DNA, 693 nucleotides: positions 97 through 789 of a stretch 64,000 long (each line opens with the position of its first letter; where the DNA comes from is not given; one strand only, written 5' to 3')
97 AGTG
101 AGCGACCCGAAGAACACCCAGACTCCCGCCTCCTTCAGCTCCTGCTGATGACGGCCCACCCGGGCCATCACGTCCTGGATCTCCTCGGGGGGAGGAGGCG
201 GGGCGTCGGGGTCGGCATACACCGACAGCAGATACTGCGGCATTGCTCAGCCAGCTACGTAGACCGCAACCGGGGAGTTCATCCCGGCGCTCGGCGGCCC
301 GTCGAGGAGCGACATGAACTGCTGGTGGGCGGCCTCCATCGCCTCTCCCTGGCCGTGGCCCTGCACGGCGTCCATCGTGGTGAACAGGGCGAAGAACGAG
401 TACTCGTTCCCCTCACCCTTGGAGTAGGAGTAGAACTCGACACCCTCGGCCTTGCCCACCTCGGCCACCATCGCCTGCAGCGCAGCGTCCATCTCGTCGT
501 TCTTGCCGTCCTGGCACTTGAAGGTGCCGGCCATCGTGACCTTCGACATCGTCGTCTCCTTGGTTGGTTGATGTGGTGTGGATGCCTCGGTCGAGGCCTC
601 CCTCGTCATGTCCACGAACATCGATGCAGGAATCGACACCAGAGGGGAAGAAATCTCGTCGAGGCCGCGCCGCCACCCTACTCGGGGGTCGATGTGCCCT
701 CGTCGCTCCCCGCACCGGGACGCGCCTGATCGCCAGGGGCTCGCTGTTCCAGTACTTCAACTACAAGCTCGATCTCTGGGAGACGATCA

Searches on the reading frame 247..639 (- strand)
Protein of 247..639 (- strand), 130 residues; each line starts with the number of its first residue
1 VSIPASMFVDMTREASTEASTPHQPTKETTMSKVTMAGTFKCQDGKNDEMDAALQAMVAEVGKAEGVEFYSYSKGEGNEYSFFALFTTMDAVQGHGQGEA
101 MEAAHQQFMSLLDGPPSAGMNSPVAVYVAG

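Call 13: search_protein_families(library=pfam, alignment_id=A1, max_evalue=0.00001)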
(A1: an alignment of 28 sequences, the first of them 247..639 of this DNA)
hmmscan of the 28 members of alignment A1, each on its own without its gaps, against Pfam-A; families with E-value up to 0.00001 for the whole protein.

A. member 1, window:247-639:- (130 aa): 1 family
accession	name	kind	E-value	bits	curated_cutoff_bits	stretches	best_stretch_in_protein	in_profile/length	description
PF03992.22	ABM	-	3.2e-06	27.7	23.1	1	34-106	2-77/78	Antibiotic biosynthesis monooxygenase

B. families by the number of members that match (of 28 scanned): 52 families (the first 25 are shown)
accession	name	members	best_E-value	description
PF12697.13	Abhydrolase_6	2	7e-18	Alpha/beta hydrolase family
PF00561.26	Abhydrolase_1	2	1.2e-16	alpha/beta hydrolase fold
PF01179.26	Cu_amine_oxid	1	1.3e-149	Copper amine oxidase, enzyme domain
PF01227.27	GTP_cyclohydroI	1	2.6e-62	GTP cyclohydrolase I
PF08482.15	HrpB_C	1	8.4e-41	ATP-dependent helicase C-terminal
PF02775.26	TPP_enzyme_C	1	2.6e-35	Thiamine pyrophosphate enzyme, C-terminal TPP binding domain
PF02776.23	TPP_enzyme_N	1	2.8e-34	Thiamine pyrophosphate enzyme, N-terminal TPP binding domain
PF02469.27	Fasciclin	1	5.5e-31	Fasciclin domain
PF00107.32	ADH_zinc_N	1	1.3e-30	Zinc-binding dehydrogenase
PF00205.28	TPP_enzyme_M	1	4.4e-30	Thiamine pyrophosphate enzyme, central domain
PF00005.33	ABC_tran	1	1.3e-28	ABC transporter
PF00072.30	Response_reg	1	5.2e-28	Response regulator receiver domain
PF02687.27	FtsX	1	4.3e-27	FtsX-like permease C-terminal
PF08240.17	ADH_N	1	2.2e-25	Alcohol dehydrogenase GroES-like domain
PF00486.34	Trans_reg_C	1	3.5e-24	Transcriptional regulatory protein, C terminal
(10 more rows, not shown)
